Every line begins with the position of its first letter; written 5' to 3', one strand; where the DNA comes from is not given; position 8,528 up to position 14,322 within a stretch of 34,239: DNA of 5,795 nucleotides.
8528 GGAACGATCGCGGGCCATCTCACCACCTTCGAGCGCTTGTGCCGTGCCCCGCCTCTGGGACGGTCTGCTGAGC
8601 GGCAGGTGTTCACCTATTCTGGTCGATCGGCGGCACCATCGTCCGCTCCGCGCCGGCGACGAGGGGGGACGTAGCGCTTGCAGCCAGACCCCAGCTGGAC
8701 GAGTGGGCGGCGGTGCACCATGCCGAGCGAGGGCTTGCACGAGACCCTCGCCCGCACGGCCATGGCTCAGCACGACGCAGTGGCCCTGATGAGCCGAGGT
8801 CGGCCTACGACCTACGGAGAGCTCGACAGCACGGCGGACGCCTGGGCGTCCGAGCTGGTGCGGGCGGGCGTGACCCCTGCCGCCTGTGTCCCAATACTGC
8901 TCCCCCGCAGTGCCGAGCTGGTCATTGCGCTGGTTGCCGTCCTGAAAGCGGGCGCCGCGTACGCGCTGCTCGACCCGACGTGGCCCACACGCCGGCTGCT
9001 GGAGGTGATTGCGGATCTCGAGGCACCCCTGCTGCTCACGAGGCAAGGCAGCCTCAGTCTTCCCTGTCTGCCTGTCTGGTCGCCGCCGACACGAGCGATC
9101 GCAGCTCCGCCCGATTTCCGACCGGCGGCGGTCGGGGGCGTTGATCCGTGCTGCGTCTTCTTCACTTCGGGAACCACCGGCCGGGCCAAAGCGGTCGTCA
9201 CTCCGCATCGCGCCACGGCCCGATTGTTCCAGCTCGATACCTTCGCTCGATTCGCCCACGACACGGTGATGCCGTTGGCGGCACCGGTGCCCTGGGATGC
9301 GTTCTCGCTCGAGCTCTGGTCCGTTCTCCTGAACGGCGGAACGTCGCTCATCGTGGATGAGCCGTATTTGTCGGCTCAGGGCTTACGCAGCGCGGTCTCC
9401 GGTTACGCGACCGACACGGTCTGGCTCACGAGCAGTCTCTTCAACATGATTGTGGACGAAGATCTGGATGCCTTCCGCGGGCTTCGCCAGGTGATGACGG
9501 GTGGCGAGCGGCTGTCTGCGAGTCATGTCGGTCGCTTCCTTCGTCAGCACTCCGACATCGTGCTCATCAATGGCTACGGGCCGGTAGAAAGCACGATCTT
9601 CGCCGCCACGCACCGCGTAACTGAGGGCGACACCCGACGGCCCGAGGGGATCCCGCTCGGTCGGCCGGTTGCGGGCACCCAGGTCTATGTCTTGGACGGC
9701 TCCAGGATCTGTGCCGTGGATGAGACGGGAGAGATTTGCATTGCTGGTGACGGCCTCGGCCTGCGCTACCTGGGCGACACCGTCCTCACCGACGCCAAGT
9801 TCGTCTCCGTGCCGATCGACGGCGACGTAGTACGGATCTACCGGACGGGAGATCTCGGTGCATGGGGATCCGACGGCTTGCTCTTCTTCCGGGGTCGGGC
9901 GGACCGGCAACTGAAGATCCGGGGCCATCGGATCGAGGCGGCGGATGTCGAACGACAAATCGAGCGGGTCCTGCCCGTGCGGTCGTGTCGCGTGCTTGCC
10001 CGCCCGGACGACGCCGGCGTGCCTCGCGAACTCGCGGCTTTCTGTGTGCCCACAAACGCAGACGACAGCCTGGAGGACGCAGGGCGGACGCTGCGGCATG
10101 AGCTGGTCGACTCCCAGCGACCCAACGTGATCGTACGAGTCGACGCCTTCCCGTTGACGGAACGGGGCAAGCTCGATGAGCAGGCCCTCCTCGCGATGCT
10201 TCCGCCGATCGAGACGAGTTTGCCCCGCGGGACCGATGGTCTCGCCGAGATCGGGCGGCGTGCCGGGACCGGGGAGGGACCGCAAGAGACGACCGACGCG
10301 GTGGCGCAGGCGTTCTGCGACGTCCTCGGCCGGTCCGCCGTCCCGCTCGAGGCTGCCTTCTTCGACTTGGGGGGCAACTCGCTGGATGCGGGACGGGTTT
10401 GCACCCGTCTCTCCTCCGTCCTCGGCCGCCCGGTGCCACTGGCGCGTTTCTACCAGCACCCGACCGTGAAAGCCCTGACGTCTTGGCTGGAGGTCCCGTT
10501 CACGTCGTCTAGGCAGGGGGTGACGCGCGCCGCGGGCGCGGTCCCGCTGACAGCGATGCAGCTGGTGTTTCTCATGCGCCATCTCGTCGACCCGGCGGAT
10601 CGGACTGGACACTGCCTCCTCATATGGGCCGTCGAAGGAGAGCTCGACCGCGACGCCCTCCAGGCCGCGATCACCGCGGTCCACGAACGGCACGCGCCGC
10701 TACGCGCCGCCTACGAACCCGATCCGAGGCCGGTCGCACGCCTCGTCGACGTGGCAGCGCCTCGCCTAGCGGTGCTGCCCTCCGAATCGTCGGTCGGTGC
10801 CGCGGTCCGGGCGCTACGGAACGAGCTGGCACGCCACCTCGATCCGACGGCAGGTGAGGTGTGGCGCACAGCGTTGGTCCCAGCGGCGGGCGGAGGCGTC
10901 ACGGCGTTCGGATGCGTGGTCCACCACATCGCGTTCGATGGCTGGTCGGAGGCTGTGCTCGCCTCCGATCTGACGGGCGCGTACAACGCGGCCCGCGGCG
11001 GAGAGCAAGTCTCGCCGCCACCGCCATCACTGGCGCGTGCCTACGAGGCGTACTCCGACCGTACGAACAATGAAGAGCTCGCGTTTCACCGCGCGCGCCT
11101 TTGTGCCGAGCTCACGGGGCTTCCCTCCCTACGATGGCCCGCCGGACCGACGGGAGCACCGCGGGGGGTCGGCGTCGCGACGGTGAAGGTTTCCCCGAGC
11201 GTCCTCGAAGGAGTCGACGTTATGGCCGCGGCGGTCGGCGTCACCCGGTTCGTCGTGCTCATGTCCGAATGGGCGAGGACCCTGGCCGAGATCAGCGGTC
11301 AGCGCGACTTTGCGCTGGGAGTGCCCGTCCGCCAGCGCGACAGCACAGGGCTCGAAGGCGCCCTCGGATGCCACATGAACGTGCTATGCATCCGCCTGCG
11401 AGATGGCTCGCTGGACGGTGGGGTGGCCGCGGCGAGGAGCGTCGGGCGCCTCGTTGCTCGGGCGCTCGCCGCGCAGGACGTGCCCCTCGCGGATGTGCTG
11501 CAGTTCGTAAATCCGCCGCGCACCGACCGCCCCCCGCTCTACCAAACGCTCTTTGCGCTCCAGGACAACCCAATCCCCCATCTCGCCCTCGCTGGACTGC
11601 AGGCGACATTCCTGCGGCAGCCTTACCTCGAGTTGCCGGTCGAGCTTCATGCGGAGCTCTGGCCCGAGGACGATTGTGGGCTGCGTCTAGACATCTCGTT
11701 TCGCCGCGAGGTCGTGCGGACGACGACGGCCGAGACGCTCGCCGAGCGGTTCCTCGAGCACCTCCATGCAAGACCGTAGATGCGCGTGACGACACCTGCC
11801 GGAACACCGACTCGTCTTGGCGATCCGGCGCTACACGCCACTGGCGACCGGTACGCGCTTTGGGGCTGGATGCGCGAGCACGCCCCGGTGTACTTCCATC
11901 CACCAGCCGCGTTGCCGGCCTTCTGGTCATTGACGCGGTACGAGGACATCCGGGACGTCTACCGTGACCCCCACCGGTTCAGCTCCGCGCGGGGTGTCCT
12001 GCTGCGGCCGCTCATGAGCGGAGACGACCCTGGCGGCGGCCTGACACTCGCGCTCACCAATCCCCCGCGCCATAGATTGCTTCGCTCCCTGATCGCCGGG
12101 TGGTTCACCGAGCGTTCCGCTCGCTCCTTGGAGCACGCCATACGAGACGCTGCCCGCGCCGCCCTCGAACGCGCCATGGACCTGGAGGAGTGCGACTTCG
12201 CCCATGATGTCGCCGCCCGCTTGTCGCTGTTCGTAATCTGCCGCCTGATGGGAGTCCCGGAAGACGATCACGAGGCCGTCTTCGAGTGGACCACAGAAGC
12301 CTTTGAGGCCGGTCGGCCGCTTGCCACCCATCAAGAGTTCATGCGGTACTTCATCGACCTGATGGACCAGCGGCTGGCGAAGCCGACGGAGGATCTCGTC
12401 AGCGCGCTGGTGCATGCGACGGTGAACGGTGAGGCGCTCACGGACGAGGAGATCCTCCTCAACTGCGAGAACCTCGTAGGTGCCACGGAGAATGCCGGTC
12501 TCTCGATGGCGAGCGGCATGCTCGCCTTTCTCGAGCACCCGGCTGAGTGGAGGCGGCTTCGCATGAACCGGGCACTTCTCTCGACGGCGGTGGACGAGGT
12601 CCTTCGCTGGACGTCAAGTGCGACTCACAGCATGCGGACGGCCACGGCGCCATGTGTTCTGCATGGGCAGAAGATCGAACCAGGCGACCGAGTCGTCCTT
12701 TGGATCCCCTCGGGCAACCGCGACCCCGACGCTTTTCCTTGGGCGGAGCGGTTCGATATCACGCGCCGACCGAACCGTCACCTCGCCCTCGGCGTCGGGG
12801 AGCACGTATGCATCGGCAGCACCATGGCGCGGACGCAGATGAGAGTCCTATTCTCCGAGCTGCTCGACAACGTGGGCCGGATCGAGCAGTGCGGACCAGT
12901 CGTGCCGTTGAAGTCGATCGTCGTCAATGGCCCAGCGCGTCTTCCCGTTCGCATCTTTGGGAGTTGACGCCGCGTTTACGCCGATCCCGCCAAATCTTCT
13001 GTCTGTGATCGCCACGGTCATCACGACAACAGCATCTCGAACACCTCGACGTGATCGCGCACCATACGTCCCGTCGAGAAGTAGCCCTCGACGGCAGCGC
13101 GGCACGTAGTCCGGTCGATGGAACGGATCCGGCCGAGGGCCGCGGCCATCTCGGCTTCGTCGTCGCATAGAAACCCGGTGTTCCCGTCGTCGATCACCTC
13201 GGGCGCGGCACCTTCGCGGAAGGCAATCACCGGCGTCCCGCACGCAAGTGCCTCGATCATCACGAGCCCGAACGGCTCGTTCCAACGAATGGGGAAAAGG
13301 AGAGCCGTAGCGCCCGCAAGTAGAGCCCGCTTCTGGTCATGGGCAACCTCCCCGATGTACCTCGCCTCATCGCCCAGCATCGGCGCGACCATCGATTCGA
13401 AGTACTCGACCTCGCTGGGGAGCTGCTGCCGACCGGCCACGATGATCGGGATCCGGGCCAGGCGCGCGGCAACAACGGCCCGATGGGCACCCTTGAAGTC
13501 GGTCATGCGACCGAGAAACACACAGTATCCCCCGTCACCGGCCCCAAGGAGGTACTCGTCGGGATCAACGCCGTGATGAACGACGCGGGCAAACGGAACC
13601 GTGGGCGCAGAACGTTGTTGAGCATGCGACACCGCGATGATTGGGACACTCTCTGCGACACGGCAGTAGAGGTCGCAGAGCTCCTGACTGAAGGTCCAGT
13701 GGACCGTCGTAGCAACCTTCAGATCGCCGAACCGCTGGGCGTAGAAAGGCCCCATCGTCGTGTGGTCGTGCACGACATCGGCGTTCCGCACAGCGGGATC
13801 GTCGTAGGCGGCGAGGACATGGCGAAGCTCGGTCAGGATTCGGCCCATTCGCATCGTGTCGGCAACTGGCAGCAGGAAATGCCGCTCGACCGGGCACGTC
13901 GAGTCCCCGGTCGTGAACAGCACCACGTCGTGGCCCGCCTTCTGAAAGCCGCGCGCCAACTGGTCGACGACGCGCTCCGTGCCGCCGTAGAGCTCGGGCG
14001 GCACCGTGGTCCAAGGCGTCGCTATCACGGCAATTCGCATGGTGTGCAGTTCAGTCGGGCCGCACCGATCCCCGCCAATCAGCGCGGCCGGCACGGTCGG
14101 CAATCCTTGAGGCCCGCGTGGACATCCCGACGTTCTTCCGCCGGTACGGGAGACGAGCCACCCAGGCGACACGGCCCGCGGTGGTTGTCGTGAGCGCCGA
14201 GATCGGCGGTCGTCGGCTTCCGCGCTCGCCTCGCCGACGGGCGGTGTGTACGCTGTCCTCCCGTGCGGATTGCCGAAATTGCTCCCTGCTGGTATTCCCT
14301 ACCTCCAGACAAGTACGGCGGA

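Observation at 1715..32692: About 31-kb orphan hybrid PKS/NRPS + glycosyl + nucleoside-like cluster bounded by mobile-element debris and a core hydrogenase gene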

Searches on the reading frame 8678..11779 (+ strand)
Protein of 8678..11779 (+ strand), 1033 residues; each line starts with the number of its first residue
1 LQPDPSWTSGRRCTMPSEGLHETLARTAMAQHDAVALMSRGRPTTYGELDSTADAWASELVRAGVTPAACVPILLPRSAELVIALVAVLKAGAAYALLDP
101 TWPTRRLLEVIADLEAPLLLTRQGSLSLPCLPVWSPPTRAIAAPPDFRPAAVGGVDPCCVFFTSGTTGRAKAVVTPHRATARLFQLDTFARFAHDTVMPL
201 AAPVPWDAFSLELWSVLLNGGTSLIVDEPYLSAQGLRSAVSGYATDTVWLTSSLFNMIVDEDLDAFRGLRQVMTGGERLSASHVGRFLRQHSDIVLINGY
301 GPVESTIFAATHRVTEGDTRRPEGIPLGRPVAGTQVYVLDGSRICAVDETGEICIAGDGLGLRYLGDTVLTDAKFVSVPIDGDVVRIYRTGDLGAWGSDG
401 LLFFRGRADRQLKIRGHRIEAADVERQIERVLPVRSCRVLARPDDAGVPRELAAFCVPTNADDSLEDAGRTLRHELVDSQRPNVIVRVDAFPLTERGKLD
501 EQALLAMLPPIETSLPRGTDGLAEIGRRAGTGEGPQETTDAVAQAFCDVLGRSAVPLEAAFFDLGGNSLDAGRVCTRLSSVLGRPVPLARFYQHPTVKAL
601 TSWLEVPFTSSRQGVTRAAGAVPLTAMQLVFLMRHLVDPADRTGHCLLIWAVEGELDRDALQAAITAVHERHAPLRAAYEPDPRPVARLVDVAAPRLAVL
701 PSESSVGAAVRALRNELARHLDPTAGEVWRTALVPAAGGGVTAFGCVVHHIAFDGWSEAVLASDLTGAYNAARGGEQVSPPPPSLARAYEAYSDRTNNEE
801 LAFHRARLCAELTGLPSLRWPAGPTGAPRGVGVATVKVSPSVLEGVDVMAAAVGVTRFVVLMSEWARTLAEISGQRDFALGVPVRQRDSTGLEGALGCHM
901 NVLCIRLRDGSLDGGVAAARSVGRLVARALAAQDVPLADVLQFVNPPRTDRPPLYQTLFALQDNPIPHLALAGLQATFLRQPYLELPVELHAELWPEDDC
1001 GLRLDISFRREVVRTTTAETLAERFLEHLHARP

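Call 4: search_protein_families(library=pfam, proteins=[window:8678-11779:+], max_evalue=0.001)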
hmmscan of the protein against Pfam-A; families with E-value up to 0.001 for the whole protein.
window:8678-11779:+ (1033 aa): 4 families
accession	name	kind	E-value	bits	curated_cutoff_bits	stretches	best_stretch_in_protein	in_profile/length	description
PF00501.34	AMP-binding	-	4.1e-60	204.1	29.9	1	25-365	2-384/384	AMP-binding enzyme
PF00668.25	Condensation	-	1e-31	110.6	30.6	1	620-1030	3-431/456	Condensation domain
PF00550.31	PP-binding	-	2.1e-12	47.6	20.8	1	541-604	2-67/67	Phosphopantetheine attachment site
PF13193.12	AMP-binding_C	-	0.00025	22.4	24.5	0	424-498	2-76/76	AMP-binding enzyme C-terminal domain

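Call 11: search_protein_families(library=ncbifam, proteins=[window:8720-11779:+], max_evalue=0.00001)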
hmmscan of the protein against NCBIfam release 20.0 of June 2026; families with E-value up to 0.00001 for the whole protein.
window:8720-11779:+ (1019 aa): 84 families (the best 25 are shown)
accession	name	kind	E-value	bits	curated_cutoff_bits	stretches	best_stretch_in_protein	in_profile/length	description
NF004282.0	PRK05691.1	subfamily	3.8e-101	338.5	4090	2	6-490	1133-1622/4334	non-ribosomal peptide synthase/polyketide synthase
NF047350.1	aureusi_NRPS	equivalog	5e-100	335.4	2500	1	10-954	419-1334/2373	aureusimine non-ribosomal peptide synthetase AusA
TIGR01733.1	AA-adenyl-dom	subfamily_domain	2.9e-91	306.3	317.4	1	31-423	1-407/409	amino acid adenylation domain-containing protein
NF038078.1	NRPS_MxcG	equivalog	2.7e-82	276.8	2300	2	5-595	457-1046/1442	myxochelin non-ribosomal peptide synthetase MxcG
NF041803.1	NRPS_SolG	exception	4.7e-57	193.3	2200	1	17-565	574-1131/1163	solanimycin non-ribosomal peptide synthetase SolG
NF007605.2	PRK10252.1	equivalog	5e-50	170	2400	1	2-591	452-1042/1292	enterobactin non-ribosomal peptide synthetase EntF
NF003417.0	PRK04813.1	subfamily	1.4e-48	165.7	476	1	8-491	7-500/505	D-alanine--poly(phosphoribitol) ligase subunit DltA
TIGR01734.1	D-ala-DACP-lig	equivalog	4.4e-46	157.5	559.85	1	8-491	4-499/504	D-alanine--poly(phosphoribitol) ligase subunit DltA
NF004837.0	PRK06187.1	subfamily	2.9e-36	124.8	476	2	130-490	159-518/531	long-chain-fatty-acid--CoA ligase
TIGR03443.1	alpha_am_amid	equivalog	1.2e-35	122.3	1030.1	3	372-454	678-759/1390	L-aminoadipate-semialdehyde dehydrogenase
TIGR03098.1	ligase_PEP_1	hypoth_equivalog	2.2e-33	115.5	592.35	2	134-490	156-514/517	acyl-CoA ligase (AMP-forming), exosortase A system-associated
NF004511.1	PRK05852.1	equivalog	1.3e-29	103.3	650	1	8-490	3-500/505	FadD7 family fatty acid--CoA ligase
NF004814.0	PRK06164.1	equivalog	4.7e-26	91.4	677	2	143-482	183-515/540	acyl-CoA synthetase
NF006181.0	PRK08314.1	subfamily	1.1e-25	89.9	705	1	135-485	198-545/563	long-chain-fatty-acid--CoA ligase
NF004822.0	PRK06178.1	equivalog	5e-25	88.1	782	2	265-494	343-567/571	acyl-CoA synthetase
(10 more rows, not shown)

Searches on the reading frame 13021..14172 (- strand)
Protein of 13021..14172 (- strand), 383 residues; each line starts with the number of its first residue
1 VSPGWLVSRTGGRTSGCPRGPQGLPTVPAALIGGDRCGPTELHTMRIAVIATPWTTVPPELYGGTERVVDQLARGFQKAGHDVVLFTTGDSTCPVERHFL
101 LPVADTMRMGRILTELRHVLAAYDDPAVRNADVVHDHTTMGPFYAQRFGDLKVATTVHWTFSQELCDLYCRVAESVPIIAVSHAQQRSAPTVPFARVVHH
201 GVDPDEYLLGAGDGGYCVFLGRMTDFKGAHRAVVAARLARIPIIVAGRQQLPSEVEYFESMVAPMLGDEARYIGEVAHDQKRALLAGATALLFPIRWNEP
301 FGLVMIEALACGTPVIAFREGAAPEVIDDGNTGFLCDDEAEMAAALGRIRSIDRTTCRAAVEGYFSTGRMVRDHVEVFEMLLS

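Call 4: search_protein_families(library=pfam, proteins=[window:13021-14172:-], max_evalue=0.001)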
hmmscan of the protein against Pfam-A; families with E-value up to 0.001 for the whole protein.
window:13021-14172:- (383 aa): 5 families
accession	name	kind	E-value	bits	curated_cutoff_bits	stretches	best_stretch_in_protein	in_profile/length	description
PF00534.26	Glycos_transf_1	-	1.6e-22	80.3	26.4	1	216-346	17-149/172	Glycosyl transferases group 1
PF13692.12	Glyco_trans_1_4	-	2e-21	77.1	27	1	217-349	4-139/142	Glycosyl transferases group 1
PF13439.12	Glyco_transf_4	-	4.1e-14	53.4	28.5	1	62-205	1-169/170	Glycosyltransferase Family 4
PF13579.12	Glyco_trans_4_4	-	3.3e-07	31.2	29.7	1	63-160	1-102/158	Glycosyl transferase 4-like domain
PF20706.3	GT4-conflict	-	0.00036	20.1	26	0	255-319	245-312/385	Family 4 Glycosyltransferase in conflict systems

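Call 11: search_protein_families(library=ncbifam, proteins=[window:13021-14172:-], max_evalue=0.00001)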
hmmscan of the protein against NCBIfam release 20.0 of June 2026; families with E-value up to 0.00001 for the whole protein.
window:13021-14172:- (383 aa): 14 families
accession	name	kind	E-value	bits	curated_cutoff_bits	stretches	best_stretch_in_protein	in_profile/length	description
TIGR02149.1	glgA_Coryne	subfamily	2.9e-16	59.6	302.4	1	215-343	205-338/391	glycogen synthase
NF041010.1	glycosy_Agl16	equivalog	2.2e-13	49.8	575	1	196-351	159-317/352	glycosylation protein Agl16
NF041876.1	EPS_EpsE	equivalog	3.3e-12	46.4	400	1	265-352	273-361/389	exopolysaccharide biosynthesis GT4 family glycosyltransferase EpsE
TIGR03449.1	mycothiol_MshA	equivalog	8.9e-12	44.6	462.5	1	218-358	224-375/406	D-inositol-3-phosphate glycosyltransferase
NF053787.1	GlcN_PG_synth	equivalog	3.2e-11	42.7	480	1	283-379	257-357/361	N-acetylglucosaminyl phosphatidylglycerol synthase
TIGR03999.1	thiol_BshA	equivalog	4.3e-11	42.4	273.7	1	267-345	254-331/375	N-acetyl-alpha-D-glucosaminyl L-malate synthase BshA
TIGR04047.1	MSMEG_0565_glyc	hypoth_equivalog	1.3e-09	37.7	259.85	1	245-353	229-343/373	MSMEG_0565 family glycosyltransferase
TIGR03088.1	stp2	hypoth_equivalog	6.1e-08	32.1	409.05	1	297-382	281-374/374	TIGR03088 family PEP-CTERM/XrtA system glycosyltransferase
NF038298.1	EPS_HpsO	equivalog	1.3e-07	30.7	575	1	294-364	294-364/388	hormogonium polysaccharide biosynthesis glycosyltransferase HpsO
NF046085.1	XrtY_assoc_Gly1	equivalog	4.2e-07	29.2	400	1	255-346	251-343/387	XrtY-associated glycosyltransferase XYAG1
NF012028.0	PRK15484.1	subfamily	6.7e-07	28.7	618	1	262-338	251-327/380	lipopolysaccharide N-acetylglucosaminyltransferase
TIGR02472.1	sucr_P_syn_N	equivalog_domain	2.8e-06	26.5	576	1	298-348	350-402/439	sucrose-phosphate synthase, putative, glycosyltransferase domain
NF001901.0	PRK00654.1-5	equivalog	4.5e-06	25.4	649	0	278-343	381-445/502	glycogen synthase GlgA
TIGR02470.1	sucr_synth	equivalog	7.3e-06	24.4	810.4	1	298-344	653-699/784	sucrose synthase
